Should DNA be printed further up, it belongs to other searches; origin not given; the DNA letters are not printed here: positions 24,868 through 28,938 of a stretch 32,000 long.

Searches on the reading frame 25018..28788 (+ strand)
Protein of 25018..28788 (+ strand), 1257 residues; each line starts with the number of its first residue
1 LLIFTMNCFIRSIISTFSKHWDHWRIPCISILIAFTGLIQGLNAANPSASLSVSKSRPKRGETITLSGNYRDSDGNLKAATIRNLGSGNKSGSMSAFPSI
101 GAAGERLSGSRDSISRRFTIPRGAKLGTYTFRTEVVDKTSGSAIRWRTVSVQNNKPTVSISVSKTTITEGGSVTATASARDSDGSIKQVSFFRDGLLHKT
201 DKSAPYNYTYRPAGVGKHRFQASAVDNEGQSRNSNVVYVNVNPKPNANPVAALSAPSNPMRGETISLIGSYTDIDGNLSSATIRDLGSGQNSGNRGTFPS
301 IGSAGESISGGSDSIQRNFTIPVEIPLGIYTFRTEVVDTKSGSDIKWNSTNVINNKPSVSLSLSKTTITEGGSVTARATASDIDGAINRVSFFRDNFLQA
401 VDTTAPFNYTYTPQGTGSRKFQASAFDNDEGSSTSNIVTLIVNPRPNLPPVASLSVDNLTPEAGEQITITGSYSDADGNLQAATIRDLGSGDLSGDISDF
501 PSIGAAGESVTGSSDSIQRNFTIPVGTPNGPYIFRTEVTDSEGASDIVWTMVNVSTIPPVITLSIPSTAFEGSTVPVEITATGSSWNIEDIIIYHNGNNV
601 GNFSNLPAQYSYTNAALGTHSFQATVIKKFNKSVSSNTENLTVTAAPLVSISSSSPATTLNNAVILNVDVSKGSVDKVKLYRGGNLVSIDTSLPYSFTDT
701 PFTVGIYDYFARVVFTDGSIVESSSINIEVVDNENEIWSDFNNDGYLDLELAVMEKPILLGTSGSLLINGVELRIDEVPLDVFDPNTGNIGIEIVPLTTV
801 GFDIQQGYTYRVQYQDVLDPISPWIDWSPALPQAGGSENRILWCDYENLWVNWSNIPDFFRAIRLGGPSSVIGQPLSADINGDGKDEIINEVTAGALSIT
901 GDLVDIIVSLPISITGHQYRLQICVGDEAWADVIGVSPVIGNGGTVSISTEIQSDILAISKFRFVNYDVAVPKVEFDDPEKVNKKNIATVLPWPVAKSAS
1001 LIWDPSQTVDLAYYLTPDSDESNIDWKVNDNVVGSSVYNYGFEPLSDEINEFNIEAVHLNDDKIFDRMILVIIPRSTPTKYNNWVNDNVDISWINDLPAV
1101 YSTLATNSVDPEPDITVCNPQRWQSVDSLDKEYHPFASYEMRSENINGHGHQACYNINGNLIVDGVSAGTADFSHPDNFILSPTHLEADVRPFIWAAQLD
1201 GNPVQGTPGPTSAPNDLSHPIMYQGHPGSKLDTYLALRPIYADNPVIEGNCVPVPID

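Call 58: search_protein_families(library=pfam, proteins=[window:25018-28788:+], max_evalue=0.001)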
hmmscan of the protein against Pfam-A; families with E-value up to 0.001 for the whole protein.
window:25018-28788:+ (1257 aa): 5 families
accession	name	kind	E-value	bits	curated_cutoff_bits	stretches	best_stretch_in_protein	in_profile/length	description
PF17957.7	Big_7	-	7e-32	110.3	24.1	3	156-220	1-68/70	Bacterial Ig domain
PF13927.12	Ig_3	-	7.5e-07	30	30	0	558-603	1-42/78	Immunoglobulin domain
PF15418.12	DUF4625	-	8.5e-06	26.5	27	0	514-549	90-125/131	Domain of unknown function (DUF4625)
PF22021.2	RbmA-like_FnIII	-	1e-05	25.8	27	0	310-350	67-107/111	RbmA-like, FnIII domain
PF01839.29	FG-GAP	-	0.00037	20.7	22.1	0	877-889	7-19/37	FG-GAP repeat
